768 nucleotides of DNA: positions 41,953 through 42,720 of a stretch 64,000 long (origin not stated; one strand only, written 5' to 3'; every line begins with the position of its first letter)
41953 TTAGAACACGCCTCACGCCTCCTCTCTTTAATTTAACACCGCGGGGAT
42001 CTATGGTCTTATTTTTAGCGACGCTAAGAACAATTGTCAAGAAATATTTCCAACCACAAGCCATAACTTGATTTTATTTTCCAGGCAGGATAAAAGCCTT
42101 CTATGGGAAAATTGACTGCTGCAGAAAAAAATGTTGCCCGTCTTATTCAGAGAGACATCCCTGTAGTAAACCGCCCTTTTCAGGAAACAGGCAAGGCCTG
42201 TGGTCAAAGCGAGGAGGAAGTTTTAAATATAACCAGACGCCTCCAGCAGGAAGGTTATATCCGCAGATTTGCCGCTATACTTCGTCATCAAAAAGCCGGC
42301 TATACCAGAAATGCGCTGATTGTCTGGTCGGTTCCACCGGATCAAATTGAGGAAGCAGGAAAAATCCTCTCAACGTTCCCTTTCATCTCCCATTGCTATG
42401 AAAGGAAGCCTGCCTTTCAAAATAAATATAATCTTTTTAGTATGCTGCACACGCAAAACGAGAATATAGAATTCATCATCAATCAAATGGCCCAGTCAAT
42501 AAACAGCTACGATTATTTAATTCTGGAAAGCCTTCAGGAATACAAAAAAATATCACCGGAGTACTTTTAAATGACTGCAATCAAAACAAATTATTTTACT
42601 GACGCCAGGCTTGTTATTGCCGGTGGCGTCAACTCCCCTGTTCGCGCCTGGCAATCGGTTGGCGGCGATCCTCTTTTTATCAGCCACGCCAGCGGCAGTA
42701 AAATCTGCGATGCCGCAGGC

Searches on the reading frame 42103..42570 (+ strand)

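Call 5: search_protein_families(library=pfam, proteins=[window:42103-42570:+], max_evalue=0.01)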
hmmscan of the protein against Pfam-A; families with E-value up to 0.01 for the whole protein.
window:42103-42570:+ (155 aa): 2 families
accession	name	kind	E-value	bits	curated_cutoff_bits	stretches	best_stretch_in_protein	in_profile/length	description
PF17805.7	AsnC_trans_reg2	-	2.7e-25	88.7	27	1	64-148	1-86/86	AsnC-like ligand binding domain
PF22451.2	NirdL-like_HTH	-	5.6e-14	51.9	27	1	8-54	1-47/47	Siroheme decarboxylase NirDL-like HTH domain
